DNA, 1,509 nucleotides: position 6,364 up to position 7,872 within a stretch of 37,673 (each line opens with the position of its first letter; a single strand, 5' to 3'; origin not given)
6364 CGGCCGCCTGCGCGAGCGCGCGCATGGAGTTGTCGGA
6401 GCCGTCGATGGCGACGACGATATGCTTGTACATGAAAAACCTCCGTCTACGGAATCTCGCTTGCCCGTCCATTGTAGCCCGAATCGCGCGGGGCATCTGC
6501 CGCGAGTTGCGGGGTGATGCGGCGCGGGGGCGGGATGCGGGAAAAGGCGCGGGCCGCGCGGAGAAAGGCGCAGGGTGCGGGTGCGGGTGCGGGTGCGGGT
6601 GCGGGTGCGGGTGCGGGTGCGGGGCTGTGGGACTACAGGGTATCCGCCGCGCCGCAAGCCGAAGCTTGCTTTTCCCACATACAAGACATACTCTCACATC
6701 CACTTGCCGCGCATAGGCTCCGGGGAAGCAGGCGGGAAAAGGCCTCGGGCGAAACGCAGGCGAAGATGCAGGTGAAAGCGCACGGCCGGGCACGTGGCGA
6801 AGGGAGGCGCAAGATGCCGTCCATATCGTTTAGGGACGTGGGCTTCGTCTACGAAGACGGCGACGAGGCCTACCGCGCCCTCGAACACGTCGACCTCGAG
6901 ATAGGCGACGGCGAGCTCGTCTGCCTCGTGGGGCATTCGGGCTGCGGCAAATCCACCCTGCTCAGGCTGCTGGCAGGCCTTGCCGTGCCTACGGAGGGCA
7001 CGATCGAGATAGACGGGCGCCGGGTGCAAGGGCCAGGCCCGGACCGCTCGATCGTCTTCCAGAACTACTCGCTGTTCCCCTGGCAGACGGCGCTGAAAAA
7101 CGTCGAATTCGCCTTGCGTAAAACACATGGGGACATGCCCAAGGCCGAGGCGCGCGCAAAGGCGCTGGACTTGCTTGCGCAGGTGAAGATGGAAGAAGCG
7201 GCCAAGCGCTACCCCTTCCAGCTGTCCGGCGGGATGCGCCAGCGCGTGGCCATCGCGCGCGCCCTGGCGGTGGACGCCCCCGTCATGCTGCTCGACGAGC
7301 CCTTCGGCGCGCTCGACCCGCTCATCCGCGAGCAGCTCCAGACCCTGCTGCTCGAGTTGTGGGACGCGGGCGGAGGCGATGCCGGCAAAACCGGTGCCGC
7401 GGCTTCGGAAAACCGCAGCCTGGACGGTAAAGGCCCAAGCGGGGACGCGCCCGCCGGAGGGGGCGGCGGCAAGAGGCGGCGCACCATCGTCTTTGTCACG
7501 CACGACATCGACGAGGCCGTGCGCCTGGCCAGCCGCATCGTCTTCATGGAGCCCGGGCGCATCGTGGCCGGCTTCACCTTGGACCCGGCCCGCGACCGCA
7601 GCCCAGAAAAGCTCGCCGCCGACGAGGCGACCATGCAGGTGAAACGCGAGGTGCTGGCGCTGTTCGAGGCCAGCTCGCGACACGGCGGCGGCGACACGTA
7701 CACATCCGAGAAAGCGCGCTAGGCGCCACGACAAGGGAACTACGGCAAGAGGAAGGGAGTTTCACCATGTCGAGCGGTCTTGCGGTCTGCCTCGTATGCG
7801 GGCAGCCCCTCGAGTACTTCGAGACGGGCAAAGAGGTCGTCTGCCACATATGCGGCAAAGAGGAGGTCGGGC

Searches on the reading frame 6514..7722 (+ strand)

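Call 32: search_protein_families(library=pfam, proteins=[window:6514-7722:+], max_evalue=0.001)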
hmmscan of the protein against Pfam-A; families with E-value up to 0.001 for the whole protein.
window:6514-7722:+ (402 aa): 4 families
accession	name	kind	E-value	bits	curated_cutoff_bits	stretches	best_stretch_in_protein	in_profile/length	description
PF00005.33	ABC_tran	-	6.6e-34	117.9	25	1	123-264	1-136/137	ABC transporter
PF13304.12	AAA_21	-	8.1e-08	33.1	27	0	221-279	222-283/304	AAA domain, putative AbiEii toxin, Type IV TA system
PF13191.12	AAA_16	-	4.7e-05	24.4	32.6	1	129-261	20-139/167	AAA ATPase domain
PF03193.22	RsgA_GTPase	-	0.00072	19.9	30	0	123-156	97-129/174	RsgA GTPase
